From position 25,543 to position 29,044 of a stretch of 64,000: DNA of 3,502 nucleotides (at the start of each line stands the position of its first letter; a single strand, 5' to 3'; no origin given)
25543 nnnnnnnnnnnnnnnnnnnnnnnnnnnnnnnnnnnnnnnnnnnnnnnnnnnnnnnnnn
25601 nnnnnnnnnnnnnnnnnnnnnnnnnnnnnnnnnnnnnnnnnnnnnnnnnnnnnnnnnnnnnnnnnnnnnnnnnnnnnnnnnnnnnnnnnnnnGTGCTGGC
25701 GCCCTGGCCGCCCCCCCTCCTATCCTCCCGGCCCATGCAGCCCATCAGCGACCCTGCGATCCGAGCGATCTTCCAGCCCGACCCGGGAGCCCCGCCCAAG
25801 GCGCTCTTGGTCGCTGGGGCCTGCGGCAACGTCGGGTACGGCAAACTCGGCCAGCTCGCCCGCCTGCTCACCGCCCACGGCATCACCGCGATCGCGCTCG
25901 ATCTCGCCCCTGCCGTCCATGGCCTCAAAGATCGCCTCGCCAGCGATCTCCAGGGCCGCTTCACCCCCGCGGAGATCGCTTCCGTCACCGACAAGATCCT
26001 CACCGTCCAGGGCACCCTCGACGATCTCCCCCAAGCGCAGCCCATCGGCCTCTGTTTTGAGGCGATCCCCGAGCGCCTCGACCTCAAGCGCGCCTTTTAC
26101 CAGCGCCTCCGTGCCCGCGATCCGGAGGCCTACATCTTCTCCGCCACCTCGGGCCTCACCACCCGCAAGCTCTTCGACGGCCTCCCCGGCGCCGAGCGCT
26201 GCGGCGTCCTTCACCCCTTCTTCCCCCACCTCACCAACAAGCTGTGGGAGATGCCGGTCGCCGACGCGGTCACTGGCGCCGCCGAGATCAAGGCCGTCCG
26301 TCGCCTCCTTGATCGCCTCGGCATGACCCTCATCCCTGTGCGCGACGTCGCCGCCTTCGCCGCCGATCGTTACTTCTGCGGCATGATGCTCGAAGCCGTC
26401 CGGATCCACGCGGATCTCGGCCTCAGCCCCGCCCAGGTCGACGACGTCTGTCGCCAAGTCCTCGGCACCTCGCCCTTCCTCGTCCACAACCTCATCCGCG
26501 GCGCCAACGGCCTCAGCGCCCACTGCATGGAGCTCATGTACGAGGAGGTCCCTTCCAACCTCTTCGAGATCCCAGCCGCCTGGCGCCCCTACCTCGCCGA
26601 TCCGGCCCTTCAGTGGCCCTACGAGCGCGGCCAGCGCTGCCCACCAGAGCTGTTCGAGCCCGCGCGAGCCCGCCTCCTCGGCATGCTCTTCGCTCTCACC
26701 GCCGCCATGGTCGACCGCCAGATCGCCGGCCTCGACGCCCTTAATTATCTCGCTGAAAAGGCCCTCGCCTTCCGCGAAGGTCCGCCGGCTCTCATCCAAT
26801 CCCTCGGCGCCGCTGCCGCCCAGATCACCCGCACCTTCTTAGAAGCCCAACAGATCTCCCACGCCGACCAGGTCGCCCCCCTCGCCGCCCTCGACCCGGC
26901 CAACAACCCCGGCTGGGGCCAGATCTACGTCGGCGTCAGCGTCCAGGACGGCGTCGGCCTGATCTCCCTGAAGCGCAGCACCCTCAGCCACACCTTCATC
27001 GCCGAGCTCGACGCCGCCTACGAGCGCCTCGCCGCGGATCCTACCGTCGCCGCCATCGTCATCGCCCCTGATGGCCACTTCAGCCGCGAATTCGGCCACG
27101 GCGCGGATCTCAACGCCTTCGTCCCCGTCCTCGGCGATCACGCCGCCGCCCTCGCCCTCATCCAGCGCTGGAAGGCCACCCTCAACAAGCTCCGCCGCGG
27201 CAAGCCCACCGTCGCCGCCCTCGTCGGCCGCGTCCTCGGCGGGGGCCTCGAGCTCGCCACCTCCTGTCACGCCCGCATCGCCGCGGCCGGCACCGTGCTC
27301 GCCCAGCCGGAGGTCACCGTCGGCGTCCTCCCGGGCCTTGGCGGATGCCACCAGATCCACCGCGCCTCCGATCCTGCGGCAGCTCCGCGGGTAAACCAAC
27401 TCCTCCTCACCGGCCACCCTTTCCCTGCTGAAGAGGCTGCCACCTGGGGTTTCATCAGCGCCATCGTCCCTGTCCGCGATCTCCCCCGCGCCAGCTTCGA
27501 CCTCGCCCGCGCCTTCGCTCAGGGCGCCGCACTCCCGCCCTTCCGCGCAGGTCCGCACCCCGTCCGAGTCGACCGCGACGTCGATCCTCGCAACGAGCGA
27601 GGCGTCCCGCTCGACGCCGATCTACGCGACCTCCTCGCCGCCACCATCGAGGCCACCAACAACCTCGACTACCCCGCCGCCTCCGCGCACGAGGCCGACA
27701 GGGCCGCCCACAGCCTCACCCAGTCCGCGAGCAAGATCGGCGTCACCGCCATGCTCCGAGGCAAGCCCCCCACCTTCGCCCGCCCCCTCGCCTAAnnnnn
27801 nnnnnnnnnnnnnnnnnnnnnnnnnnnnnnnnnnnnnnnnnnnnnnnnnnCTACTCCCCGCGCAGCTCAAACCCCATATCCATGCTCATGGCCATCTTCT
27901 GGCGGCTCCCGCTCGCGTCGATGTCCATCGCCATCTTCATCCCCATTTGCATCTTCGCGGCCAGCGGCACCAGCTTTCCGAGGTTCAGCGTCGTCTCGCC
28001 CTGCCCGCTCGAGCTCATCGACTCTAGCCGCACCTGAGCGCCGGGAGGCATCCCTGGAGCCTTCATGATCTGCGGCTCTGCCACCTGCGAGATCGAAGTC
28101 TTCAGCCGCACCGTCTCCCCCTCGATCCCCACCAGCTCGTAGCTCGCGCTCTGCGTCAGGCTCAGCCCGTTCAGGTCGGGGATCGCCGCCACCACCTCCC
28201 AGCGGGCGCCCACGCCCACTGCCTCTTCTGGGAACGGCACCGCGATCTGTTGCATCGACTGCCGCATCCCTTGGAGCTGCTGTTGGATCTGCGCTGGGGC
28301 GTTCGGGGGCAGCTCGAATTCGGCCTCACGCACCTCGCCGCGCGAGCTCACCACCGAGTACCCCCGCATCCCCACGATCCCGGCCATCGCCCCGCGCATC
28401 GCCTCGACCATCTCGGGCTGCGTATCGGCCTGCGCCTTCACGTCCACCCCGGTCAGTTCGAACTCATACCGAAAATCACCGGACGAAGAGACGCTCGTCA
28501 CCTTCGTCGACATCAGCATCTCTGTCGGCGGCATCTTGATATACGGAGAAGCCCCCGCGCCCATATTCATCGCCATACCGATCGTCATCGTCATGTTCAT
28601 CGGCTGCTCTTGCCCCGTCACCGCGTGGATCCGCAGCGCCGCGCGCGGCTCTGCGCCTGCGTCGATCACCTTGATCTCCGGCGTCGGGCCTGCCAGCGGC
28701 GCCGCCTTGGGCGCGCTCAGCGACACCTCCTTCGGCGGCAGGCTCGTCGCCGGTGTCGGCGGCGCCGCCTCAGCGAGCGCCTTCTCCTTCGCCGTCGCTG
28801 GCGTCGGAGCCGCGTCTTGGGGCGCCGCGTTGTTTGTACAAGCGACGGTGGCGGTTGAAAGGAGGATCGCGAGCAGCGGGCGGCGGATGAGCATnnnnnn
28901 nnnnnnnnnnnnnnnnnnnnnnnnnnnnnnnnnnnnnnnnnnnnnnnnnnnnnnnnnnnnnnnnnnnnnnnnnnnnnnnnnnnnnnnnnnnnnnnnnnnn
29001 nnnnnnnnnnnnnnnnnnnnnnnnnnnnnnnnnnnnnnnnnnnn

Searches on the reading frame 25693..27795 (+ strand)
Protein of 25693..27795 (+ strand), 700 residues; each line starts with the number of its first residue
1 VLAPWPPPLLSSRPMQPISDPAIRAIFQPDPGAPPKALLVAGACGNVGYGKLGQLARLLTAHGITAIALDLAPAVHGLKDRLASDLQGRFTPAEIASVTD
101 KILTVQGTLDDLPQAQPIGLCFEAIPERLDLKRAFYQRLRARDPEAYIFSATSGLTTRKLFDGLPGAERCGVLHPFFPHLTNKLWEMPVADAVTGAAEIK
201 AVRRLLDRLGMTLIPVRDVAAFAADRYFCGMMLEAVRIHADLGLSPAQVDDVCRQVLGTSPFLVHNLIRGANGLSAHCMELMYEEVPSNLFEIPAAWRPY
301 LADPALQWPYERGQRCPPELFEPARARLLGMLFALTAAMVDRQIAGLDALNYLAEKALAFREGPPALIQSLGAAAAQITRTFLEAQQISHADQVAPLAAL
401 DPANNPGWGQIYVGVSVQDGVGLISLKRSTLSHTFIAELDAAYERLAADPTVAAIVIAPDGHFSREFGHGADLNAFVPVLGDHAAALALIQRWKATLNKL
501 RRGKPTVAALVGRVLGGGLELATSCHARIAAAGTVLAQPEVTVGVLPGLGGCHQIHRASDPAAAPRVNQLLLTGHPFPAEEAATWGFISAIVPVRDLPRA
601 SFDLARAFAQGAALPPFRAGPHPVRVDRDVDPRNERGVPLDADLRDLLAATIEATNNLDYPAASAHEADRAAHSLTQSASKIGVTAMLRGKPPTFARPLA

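Call 51: search_protein_families(library=pfam, proteins=[window:25693-27795:+], max_evalue=1)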
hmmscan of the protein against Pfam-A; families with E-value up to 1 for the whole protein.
window:25693-27795:+ (700 aa): 6 families
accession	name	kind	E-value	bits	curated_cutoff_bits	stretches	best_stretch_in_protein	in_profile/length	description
PF00378.25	ECH_1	-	2.6e-24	86.4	27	1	418-610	3-192/251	Enoyl-CoA hydratase/isomerase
PF16113.10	ECH_2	-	3e-18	66.9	27.2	1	430-607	14-187/335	Enoyl-CoA hydratase/isomerase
PF02737.24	3HCDH_N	-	1.3e-15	58.2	22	1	46-218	4-179/180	3-hydroxyacyl-CoA dehydrogenase, NAD binding domain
PF00725.27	3HCDH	-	0.0026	18.7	22.1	1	222-259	2-39/97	3-hydroxyacyl-CoA dehydrogenase, C-terminal domain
PF08264.19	Anticodon_1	-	0.22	11.9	25.1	1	172-186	74-88/148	Anticodon-binding domain of tRNA ligase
PF01627.28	Hpt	-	0.32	11.7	24.6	0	646-687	12-48/84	Hpt domain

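Call 52: search_protein_families(library=padloc, proteins=[window:25693-27795:+], max_evalue=0.00001)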
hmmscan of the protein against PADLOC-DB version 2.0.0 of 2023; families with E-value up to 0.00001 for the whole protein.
window:25693-27795:+ (700 aa): 0 families

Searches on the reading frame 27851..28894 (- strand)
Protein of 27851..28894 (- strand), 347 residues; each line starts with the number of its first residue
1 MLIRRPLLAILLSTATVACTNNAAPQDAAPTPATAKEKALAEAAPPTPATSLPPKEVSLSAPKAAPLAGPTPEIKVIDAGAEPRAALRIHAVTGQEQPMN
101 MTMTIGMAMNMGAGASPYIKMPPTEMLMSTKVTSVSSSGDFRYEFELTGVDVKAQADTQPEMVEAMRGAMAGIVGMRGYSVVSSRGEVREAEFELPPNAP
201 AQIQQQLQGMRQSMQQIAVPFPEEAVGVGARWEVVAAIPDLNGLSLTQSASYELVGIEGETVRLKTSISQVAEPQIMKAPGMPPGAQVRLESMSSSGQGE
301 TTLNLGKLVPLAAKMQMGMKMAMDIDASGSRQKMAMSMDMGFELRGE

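Call 51: search_protein_families(library=pfam, proteins=[window:27851-28894:-], max_evalue=1)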
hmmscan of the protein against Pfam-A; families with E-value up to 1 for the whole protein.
window:27851-28894:- (347 aa): 2 families
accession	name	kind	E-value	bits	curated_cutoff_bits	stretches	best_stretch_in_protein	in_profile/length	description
PF19777.4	DUF6263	-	0.00026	21.1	26.7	1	208-302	99-188/196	Family of unknown function (DUF6263)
PF06776.18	IalB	-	0.19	12.3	22.1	0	77-116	22-61/131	Invasion associated locus B (IalB) protein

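Call 52: search_protein_families(library=padloc, proteins=[window:27851-28894:-], max_evalue=0.00001)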
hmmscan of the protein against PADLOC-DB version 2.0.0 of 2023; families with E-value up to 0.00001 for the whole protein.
window:27851-28894:- (347 aa): 0 families
